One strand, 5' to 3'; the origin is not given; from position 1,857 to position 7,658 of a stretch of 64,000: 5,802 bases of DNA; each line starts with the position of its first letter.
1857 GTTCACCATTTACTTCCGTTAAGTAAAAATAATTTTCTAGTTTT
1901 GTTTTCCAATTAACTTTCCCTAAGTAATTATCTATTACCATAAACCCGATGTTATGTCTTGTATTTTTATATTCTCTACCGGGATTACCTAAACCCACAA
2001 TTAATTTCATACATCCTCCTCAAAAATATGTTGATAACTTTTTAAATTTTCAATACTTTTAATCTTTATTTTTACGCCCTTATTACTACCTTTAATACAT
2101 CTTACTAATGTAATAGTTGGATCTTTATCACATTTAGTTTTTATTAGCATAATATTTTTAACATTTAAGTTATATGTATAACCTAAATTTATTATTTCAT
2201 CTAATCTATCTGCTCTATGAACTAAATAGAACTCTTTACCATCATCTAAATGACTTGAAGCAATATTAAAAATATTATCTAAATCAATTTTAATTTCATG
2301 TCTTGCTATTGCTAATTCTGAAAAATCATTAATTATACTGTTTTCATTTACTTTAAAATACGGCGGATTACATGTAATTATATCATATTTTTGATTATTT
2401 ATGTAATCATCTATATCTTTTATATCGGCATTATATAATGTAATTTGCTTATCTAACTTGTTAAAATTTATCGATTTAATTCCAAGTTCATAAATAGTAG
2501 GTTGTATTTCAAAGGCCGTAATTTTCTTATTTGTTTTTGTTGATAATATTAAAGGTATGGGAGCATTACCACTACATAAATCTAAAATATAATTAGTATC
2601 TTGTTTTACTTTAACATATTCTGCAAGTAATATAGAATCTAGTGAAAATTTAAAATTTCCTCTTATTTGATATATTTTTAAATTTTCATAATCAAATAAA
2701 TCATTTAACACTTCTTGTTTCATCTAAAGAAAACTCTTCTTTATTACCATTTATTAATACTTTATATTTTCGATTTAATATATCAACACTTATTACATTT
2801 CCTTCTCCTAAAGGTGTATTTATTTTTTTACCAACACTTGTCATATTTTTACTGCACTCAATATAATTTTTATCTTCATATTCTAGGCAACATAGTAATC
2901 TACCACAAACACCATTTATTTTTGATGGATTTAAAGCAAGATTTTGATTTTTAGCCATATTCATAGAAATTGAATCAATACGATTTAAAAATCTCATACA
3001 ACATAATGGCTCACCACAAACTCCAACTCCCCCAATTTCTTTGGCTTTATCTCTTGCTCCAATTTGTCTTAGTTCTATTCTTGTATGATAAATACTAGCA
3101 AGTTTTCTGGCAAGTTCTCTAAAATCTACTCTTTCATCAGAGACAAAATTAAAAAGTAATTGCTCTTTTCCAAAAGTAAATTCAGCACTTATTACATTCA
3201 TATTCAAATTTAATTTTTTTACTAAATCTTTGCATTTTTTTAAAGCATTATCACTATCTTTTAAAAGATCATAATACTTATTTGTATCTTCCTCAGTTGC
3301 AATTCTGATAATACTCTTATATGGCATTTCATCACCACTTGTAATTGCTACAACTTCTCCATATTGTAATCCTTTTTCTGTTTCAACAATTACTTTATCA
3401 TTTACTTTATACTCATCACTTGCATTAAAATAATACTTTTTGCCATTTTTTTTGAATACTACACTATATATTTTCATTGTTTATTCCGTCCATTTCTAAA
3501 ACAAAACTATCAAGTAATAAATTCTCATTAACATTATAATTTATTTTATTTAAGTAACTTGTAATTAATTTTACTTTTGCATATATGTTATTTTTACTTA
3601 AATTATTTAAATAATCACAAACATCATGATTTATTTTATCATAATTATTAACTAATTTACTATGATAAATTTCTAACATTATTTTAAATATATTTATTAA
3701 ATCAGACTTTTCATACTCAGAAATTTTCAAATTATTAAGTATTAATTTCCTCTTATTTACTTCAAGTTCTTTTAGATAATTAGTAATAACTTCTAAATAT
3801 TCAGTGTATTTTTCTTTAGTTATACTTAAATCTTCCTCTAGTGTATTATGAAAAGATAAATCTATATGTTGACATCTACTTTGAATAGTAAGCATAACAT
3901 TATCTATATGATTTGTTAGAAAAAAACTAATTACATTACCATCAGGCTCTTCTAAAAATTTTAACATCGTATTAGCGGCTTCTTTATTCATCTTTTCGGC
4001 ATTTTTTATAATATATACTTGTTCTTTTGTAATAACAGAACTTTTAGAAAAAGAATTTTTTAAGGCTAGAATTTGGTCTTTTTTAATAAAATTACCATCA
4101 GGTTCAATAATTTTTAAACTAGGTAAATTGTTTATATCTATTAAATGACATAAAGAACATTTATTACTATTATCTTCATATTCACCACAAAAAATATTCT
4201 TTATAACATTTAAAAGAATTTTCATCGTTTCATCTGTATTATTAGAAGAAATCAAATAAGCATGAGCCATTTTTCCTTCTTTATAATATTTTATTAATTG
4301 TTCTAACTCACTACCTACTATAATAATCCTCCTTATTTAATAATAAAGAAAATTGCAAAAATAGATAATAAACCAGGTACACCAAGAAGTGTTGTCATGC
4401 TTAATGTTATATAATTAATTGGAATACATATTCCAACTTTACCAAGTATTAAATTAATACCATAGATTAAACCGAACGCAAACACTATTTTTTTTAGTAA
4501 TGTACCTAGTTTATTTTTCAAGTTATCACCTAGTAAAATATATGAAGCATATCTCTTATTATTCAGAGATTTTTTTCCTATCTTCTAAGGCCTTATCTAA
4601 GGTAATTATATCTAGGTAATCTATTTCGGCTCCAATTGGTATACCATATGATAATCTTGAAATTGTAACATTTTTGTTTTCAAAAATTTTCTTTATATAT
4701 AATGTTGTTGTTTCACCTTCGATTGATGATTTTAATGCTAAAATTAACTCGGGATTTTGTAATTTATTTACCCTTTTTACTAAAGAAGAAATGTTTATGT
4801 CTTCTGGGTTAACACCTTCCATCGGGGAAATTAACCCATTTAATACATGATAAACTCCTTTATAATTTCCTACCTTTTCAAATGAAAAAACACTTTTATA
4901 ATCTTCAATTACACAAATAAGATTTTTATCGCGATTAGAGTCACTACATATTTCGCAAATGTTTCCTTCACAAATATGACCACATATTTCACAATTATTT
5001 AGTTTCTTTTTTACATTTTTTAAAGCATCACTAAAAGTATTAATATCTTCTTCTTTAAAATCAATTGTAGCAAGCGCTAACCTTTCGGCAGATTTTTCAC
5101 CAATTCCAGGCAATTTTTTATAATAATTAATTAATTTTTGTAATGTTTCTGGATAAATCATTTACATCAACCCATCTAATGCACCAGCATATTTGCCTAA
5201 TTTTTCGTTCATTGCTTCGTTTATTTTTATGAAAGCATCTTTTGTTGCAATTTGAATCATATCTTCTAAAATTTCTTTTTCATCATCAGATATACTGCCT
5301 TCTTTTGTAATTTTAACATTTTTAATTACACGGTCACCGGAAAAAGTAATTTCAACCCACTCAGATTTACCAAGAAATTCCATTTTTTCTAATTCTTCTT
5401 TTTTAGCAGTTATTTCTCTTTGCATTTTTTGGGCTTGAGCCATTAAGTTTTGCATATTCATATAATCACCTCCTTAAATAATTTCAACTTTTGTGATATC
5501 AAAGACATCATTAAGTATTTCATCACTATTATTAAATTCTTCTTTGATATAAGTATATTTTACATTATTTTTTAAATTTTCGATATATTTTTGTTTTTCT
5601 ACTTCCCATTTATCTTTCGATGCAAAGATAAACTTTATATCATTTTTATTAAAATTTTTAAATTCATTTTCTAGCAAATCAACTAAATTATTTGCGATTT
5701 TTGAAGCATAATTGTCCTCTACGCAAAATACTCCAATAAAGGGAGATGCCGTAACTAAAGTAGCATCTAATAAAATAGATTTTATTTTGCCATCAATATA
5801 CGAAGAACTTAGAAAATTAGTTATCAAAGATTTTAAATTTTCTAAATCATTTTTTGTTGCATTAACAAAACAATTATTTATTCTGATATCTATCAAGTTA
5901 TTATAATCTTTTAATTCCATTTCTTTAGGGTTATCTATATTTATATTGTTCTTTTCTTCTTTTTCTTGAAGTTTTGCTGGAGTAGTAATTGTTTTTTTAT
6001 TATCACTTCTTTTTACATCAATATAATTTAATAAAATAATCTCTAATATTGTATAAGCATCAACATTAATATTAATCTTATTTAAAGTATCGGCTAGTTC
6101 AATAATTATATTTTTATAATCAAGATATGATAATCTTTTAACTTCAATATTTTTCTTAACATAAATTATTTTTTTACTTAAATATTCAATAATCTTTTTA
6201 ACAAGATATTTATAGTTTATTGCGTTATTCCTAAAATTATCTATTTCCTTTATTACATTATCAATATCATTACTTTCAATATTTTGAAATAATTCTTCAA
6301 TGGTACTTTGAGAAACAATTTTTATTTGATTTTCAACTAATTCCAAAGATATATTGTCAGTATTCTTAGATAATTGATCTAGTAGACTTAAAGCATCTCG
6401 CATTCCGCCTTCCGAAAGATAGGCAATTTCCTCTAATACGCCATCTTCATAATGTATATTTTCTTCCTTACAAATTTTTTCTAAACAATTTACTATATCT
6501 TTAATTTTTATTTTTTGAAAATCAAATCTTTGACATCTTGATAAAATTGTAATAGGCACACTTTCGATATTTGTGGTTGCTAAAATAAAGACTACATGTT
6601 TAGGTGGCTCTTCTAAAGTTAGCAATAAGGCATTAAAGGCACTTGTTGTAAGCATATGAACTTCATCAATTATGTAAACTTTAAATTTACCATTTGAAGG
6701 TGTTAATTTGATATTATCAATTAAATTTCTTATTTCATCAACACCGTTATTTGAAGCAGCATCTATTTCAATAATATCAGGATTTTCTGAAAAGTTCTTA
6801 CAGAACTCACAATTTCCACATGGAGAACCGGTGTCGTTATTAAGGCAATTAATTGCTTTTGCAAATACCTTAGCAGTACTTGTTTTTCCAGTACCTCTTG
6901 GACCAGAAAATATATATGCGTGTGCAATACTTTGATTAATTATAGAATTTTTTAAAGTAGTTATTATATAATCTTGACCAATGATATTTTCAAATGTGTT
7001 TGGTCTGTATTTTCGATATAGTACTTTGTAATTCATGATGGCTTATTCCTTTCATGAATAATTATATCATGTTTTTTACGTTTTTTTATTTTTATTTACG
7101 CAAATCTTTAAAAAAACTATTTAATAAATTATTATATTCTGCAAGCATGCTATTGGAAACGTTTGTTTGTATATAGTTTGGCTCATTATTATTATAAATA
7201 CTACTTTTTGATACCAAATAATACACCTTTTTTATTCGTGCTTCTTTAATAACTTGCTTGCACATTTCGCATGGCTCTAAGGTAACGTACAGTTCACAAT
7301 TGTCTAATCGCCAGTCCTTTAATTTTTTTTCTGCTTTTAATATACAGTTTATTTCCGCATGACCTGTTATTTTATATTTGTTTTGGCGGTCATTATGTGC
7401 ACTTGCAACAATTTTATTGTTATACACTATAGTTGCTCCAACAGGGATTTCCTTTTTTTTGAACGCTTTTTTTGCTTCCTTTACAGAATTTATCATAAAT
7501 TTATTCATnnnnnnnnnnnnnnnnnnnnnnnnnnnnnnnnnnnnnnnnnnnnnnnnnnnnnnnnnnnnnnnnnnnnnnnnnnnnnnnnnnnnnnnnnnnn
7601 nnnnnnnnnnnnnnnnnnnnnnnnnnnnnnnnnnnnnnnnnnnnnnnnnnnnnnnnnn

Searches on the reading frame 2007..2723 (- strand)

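Call 11: search_protein_families(library=pfam, proteins=[window:2007-2723:-])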
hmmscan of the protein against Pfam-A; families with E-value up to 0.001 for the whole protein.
window:2007-2723:- (238 aa): 5 families
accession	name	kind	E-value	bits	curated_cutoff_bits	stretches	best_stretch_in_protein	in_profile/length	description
PF05175.20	MTS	-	3.7e-07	30.4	23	1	30-130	20-118/170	Methyltransferase small domain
PF02475.24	TRM5-TYW2_MTfase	-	1.4e-05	25.5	28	1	38-106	32-101/164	TRM5/TYW2 methyltransferase domain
PF05971.18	Methyltransf_10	-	0.00029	20.7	23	1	27-126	88-191/299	RNA methyltransferase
PF07669.17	Eco57I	-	0.00052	20.6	25.3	1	66-129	32-91/171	Eco57I restriction-modification methylase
PF03602.21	Cons_hypoth95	-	0.00076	19.6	24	0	43-133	42-135/182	Conserved hypothetical protein 95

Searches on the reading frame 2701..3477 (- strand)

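Call 11: search_protein_families(library=pfam, proteins=[window:2701-3477:-])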
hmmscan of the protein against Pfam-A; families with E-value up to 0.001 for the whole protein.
window:2701-3477:- (258 aa): 1 family
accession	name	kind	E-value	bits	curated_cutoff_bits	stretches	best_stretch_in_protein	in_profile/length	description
PF04468.17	PSP1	-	2e-28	99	27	1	54-139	1-86/86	PSP1 C-terminal conserved region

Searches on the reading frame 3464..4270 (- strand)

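Call 11: search_protein_families(library=pfam, proteins=[window:3464-4270:-])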
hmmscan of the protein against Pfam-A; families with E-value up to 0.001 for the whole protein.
window:3464-4270:- (268 aa): 1 family
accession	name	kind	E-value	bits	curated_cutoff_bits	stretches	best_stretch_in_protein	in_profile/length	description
PF13177.12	DNA_pol3_delta2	-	4.4e-40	137.7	27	1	1-139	18-158/161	DNA polymerase III, delta subunit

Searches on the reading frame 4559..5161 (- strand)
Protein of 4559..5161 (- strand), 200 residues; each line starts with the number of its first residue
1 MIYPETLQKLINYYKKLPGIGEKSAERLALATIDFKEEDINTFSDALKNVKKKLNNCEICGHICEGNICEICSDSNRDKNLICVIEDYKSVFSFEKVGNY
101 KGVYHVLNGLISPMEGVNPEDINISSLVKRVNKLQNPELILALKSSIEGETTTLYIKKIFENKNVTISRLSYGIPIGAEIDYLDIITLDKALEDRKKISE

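Call 11: search_protein_families(library=pfam, proteins=[window:4559-5161:-])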
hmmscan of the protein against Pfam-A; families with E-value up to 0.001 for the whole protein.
window:4559-5161:- (200 aa): 5 families
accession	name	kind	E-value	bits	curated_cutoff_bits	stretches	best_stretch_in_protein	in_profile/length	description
PF13662.12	Toprim_4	-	3.6e-22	78.8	25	1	81-170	2-84/85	Toprim domain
PF21176.3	RecR_HhH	-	8e-11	42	27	1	7-50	1-44/45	RecR, helix-hairpin-helix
PF21175.2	RecR_C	-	2.7e-09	36.7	22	1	173-196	1-24/24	RecR, C-terminal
PF01751.28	Toprim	-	2.2e-06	28.2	23.1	1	82-169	2-95/96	Toprim domain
PF02132.21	RecR_ZnF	-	0.00038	20.6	22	1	57-74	4-21/21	RecR, Cys4-zinc finger domain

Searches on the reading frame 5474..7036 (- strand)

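Call 11: search_protein_families(library=pfam, proteins=[window:5474-7036:-])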
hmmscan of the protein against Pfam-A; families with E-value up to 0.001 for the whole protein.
window:5474-7036:- (520 aa): 9 families
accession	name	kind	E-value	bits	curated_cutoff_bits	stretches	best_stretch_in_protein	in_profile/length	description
PF13177.12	DNA_pol3_delta2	-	7.7e-44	149.9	27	1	21-176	2-160/161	DNA polymerase III, delta subunit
PF00004.35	AAA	-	1.1e-13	52.1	21.2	1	42-171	2-126/131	ATPase family associated with various cellular activities (AAA)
PF22608.2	DNAX_ATPase_lid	-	3.7e-12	46.3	27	1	181-221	2-42/49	DNA polymerase III clamp loader subunit, ATPase lid domain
PF21960.2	RCF1-5-like_lid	-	1.5e-07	31.7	27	1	183-219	1-38/43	RCF1/5-like, AAA+ ATPase lid domain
PF13401.12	AAA_22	-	1.2e-05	26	27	0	42-155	9-123/130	AAA domain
PF05496.18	RuvB_N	-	6e-05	23.3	27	0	11-72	2-67/159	Holliday junction DNA helicase RuvB P-loop domain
PF07728.20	AAA_5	-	0.0002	21.8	22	0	42-143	3-92/139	AAA domain (dynein-related subfamily)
PF13604.12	AAA_30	-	0.0002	21.6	27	0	40-151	20-122/191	AAA domain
PF16193.11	AAA_assoc_2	-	0.00037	21.1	34.3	1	191-252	2-57/81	AAA C-terminal domain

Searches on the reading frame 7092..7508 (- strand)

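Call 11: search_protein_families(library=pfam, proteins=[window:7092-7508:-])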
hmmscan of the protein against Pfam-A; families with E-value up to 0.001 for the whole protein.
window:7092-7508:- (138 aa): 3 families
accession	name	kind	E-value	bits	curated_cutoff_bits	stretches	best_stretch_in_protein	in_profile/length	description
PF14437.12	MafB19-deam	-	4.7e-29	101.5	27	1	3-137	5-142/142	MafB19-like deaminase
PF00383.29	dCMP_cyt_deam_1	-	2.3e-28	98.5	25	1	3-98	6-101/102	Cytidine and deoxycytidylate deaminase zinc-binding region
PF14439.12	Bd3614-deam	-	2.7e-06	27.8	38.5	1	32-99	20-90/113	Bd3614-like deaminase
